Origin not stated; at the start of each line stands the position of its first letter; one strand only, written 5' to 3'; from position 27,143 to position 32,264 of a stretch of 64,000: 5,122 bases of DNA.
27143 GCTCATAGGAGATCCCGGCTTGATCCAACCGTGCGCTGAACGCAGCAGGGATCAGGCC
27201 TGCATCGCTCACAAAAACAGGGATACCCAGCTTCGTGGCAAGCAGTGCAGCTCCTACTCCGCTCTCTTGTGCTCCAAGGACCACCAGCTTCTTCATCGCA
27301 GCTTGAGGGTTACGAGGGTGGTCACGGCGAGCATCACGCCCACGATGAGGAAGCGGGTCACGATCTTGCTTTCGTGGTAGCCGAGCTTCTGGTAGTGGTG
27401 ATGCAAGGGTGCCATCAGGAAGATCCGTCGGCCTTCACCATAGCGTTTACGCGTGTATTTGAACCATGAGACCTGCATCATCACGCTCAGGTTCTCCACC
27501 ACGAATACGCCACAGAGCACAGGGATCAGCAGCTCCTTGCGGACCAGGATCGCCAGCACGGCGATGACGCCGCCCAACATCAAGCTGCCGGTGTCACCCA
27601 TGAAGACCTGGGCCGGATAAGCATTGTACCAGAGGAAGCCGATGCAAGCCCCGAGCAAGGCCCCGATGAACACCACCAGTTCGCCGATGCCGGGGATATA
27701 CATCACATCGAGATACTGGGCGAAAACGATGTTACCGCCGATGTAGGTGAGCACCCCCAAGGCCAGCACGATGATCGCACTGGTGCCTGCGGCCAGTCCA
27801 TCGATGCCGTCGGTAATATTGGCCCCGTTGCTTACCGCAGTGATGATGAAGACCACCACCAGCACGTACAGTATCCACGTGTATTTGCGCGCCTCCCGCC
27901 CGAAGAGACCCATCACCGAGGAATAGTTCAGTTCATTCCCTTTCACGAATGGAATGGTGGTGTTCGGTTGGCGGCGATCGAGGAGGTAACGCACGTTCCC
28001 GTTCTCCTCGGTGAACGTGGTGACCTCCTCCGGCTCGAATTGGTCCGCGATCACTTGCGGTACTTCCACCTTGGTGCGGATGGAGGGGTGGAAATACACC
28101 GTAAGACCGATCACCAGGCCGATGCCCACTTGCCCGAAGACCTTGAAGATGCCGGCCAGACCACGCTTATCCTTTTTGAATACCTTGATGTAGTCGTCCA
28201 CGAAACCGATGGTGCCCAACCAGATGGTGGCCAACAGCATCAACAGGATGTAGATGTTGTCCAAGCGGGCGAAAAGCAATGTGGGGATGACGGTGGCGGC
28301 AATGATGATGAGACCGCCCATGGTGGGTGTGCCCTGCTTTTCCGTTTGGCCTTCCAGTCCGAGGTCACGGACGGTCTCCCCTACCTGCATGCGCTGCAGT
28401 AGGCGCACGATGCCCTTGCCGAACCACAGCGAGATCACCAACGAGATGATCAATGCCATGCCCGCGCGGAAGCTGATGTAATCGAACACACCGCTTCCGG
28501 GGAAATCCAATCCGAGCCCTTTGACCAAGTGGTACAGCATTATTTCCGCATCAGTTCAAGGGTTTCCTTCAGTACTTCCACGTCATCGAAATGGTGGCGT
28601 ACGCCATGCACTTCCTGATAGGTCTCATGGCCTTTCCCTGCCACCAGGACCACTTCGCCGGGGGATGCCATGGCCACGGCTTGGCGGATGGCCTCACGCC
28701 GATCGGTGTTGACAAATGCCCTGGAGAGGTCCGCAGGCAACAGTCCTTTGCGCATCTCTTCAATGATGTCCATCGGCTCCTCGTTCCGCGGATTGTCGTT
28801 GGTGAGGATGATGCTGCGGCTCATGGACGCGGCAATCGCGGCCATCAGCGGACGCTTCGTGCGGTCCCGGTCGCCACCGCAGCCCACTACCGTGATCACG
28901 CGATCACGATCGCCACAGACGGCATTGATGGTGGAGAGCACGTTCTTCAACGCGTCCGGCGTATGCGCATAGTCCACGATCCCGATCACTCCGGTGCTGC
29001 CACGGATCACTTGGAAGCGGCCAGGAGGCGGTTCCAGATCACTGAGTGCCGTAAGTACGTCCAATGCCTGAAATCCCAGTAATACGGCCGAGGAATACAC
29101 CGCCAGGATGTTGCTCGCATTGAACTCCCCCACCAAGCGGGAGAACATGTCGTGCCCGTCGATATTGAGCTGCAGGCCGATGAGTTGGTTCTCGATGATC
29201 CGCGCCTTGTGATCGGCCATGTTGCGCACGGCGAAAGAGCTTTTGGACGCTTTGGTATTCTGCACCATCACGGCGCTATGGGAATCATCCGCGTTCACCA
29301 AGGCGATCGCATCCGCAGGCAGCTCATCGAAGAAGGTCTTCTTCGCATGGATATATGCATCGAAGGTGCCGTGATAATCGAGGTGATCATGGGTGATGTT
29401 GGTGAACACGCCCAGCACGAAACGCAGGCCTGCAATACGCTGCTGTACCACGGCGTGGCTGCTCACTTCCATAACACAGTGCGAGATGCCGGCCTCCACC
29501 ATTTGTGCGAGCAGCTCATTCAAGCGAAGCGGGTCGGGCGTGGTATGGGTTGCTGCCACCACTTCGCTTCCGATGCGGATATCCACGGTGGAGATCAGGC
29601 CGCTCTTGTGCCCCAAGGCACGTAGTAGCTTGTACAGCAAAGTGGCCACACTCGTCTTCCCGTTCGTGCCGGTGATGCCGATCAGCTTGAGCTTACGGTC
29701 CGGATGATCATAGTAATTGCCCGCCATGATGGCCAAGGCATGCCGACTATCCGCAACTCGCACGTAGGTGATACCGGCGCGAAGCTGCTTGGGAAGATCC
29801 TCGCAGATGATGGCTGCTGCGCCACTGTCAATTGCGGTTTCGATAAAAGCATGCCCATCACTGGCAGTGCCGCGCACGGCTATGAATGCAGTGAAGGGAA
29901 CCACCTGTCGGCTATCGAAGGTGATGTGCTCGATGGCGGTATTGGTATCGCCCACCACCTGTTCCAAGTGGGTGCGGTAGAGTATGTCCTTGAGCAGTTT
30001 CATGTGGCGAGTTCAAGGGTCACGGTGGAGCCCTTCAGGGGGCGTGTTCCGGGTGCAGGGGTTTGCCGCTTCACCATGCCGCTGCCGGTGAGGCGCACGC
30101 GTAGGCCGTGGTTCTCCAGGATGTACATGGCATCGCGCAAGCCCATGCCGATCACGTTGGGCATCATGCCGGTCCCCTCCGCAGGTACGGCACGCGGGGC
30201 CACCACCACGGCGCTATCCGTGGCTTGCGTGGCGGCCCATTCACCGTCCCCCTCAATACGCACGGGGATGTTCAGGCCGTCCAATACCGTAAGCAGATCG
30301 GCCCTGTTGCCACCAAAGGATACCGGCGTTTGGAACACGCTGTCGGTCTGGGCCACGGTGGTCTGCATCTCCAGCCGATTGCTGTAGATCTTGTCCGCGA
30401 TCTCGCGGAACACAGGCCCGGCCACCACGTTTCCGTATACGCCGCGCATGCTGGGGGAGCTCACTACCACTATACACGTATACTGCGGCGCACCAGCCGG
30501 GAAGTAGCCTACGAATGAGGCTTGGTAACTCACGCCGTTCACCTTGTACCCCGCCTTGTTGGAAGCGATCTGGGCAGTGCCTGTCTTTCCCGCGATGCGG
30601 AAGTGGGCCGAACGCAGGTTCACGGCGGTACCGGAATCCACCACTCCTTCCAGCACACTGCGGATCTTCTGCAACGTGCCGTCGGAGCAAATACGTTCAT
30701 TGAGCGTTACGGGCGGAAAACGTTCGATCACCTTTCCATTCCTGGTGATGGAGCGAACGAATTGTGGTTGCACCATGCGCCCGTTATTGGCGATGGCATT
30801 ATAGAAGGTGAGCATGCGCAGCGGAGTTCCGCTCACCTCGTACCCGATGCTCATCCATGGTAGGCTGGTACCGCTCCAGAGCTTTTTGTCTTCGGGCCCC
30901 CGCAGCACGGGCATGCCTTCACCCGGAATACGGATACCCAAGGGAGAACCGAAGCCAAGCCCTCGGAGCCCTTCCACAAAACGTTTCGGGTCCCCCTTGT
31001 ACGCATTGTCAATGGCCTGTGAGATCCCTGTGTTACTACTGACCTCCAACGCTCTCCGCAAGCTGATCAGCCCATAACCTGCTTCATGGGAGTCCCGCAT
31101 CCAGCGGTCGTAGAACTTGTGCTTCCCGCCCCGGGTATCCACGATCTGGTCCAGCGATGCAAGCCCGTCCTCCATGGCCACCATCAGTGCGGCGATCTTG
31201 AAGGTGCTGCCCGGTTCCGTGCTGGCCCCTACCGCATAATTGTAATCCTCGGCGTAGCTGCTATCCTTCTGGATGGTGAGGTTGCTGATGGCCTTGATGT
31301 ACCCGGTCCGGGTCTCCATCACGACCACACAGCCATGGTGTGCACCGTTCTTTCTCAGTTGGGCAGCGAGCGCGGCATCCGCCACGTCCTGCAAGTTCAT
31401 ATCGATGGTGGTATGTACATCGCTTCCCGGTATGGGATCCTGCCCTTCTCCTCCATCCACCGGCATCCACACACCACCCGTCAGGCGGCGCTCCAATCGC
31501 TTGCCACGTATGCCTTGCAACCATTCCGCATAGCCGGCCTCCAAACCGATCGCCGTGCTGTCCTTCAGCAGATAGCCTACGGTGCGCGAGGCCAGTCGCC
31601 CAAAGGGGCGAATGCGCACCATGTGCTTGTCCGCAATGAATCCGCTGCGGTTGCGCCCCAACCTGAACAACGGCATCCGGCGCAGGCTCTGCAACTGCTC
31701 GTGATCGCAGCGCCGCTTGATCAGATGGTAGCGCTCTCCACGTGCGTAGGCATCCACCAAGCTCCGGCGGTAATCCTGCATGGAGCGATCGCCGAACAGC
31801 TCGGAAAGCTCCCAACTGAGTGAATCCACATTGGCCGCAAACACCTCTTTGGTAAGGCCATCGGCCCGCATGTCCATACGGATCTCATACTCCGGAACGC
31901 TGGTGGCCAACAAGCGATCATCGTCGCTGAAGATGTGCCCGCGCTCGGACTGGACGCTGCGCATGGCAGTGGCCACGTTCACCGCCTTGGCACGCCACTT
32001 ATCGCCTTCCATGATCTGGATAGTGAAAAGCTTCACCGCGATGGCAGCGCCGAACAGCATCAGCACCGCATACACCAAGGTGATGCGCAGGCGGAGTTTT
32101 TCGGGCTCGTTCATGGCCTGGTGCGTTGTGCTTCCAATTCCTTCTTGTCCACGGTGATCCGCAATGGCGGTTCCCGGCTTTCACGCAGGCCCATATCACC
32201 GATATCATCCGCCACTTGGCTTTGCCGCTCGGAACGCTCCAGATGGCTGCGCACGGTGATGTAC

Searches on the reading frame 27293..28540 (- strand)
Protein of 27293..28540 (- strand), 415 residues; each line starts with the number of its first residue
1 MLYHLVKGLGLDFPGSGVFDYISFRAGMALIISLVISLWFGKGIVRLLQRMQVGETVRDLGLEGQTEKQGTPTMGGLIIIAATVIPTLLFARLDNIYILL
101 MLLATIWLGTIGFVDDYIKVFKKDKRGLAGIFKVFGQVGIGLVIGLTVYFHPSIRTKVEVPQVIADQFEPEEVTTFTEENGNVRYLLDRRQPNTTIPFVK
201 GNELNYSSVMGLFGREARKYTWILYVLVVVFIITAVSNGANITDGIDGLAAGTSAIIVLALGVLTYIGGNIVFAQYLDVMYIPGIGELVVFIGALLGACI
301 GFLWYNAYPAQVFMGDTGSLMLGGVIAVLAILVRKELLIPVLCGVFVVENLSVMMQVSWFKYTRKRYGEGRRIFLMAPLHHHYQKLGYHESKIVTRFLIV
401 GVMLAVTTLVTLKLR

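Call 54: search_protein_families(library=pfam, proteins=[window:27293-28540:-], max_evalue=0.00001)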
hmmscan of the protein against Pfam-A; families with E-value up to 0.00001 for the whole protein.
window:27293-28540:- (415 aa): 2 families
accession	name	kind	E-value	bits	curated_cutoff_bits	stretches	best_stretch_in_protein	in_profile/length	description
PF00953.26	Glycos_transf_4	-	1.7e-32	113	27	1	199-333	40-159/160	Glycosyl transferase family 4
PF10555.14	MraY_sig1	-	6.7e-06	25.8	20.1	0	68-80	1-13/13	Phospho-N-acetylmuramoyl-pentapeptide-transferase signature 1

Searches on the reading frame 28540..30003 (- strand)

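Call 54: search_protein_families(library=pfam, proteins=[window:28540-30003:-], max_evalue=0.00001)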
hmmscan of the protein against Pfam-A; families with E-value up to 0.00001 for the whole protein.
window:28540-30003:- (487 aa): 3 families
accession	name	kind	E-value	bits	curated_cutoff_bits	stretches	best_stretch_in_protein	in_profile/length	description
PF08245.18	Mur_ligase_M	-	2.1e-49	168.7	24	1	110-303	1-197/200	Mur ligase middle domain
PF02875.26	Mur_ligase_C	-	4.9e-33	115.1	28.4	1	328-458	1-127/127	Mur ligase, glutamate ligase domain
PF01225.30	Mur_ligase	-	1e-09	39.1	21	1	24-98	2-95/95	Mur ligase family, catalytic domain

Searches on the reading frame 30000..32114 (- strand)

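Call 54: search_protein_families(library=pfam, proteins=[window:30000-32114:-], max_evalue=0.00001)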
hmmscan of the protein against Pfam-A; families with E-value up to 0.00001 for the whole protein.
window:30000-32114:- (704 aa): 2 families
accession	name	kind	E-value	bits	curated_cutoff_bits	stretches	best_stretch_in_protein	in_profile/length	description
PF00905.27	Transpeptidase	-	3.6e-56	191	22.1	1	261-573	1-298/299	Penicillin binding protein transpeptidase domain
PF03793.24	PASTA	-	2e-12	47.3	23.2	1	651-703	3-63/64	PASTA domain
